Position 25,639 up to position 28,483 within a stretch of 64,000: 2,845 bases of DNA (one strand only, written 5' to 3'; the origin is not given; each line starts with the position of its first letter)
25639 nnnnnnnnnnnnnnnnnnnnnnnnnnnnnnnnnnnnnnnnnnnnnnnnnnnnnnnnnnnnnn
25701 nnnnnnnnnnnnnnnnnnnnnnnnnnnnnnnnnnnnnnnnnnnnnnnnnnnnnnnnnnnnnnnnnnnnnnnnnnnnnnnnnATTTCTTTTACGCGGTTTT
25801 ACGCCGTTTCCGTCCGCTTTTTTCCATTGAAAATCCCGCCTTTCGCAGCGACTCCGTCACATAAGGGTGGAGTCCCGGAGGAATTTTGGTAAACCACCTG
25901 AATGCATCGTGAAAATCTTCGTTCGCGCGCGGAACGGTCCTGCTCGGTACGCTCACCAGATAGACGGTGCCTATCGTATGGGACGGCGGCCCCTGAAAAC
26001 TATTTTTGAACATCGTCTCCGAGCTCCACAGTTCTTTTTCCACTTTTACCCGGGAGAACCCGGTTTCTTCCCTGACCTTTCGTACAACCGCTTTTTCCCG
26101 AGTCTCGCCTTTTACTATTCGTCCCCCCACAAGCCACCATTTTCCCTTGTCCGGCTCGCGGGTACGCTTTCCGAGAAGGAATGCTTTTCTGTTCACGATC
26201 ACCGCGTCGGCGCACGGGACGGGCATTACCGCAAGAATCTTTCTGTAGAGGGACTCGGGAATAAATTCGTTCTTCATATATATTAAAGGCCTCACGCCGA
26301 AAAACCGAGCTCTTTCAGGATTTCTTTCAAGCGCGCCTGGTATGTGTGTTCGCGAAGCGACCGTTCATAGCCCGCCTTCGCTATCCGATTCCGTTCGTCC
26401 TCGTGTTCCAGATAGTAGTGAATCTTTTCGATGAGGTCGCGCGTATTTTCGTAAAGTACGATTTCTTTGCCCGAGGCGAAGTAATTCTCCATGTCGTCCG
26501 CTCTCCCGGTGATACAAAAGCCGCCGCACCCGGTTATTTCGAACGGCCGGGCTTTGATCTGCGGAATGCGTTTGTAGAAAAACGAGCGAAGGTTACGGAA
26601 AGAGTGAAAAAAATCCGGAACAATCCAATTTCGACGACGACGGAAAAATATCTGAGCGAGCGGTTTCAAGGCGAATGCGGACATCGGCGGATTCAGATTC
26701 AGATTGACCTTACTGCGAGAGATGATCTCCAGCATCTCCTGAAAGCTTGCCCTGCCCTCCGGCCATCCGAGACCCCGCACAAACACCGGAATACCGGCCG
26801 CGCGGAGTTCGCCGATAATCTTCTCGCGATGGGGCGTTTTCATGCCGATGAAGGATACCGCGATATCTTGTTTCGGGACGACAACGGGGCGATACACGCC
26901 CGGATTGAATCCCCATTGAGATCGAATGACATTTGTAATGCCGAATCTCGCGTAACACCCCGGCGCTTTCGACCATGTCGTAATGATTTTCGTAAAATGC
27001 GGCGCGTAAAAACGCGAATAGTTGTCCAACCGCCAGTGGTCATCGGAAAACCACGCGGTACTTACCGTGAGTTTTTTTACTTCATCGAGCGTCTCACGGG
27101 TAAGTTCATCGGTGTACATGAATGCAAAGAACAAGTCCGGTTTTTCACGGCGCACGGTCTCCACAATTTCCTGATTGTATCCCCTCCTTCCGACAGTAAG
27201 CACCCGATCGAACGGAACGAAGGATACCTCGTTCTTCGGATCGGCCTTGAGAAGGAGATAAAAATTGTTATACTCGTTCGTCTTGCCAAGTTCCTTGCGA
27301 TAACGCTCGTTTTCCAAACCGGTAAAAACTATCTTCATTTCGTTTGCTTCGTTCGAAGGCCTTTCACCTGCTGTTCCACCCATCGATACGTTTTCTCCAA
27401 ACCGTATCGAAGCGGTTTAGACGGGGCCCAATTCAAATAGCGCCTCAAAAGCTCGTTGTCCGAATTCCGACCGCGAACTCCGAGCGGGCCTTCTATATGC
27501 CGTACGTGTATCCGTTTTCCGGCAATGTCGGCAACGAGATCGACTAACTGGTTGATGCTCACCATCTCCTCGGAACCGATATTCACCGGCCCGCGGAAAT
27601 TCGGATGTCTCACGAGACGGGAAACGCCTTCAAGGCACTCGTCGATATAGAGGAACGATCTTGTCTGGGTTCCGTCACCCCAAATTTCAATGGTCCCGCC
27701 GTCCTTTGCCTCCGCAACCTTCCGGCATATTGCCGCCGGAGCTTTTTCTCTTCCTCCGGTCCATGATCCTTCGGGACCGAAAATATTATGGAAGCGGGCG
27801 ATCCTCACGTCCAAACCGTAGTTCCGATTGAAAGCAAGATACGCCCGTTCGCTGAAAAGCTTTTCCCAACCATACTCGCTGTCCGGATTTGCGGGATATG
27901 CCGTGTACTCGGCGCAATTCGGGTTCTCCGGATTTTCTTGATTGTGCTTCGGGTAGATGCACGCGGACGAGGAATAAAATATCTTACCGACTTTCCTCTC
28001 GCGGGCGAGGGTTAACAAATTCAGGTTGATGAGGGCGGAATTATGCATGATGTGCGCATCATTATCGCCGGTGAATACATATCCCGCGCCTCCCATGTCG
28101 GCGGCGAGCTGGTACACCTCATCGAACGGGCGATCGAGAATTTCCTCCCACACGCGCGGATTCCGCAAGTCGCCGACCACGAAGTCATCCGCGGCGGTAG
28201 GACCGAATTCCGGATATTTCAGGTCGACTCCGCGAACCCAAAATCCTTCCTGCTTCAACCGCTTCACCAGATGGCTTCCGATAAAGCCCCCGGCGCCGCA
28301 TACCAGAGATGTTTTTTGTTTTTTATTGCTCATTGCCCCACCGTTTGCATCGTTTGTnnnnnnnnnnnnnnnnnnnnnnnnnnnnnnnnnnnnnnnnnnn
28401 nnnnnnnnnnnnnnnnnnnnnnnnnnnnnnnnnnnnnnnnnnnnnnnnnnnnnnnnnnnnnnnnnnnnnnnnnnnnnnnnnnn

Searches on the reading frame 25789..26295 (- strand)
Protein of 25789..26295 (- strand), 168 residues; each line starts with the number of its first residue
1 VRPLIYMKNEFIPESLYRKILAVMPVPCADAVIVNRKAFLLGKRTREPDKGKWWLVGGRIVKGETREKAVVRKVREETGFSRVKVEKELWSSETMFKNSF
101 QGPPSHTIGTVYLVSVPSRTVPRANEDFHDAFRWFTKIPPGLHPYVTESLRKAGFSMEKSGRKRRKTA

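Call 7: search_protein_families(library=pfam, proteins=[window:25789-26295:-], max_evalue=0.001)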
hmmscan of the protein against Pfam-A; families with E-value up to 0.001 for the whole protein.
window:25789-26295:- (168 aa): 1 family
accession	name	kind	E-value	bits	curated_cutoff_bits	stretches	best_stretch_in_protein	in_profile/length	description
PF00293.34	NUDIX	-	3.6e-17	63.1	21.1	1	26-136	3-114/134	NUDIX domain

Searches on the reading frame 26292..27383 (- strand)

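Call 7: search_protein_families(library=pfam, proteins=[window:26292-27383:-], max_evalue=0.001)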
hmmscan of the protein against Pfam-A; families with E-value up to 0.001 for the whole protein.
window:26292-27383:- (363 aa): 1 family
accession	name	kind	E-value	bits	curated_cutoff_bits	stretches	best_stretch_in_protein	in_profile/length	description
PF13524.12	Glyco_trans_1_2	-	2.2e-30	105.9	25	1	187-356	3-143/144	Glycosyl transferase-like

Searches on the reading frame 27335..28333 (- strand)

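Call 22: search_protein_families(library=pfam, proteins=[window:27335-28333:-], max_evalue=0.0001)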
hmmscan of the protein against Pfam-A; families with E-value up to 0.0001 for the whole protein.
window:27335-28333:- (332 aa): 3 families
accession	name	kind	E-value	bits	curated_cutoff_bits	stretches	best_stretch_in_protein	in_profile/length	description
PF01370.27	Epimerase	-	2.1e-43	148.9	20.9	1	10-253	2-240/240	NAD dependent epimerase/dehydratase family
PF16363.11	GDP_Man_Dehyd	-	7.4e-22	78.7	27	1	10-278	1-273/332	GDP-mannose 4,6 dehydratase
PF01073.25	3Beta_HSD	-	5.8e-06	26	22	1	10-170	1-162/280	3-beta hydroxysteroid dehydrogenase/isomerase family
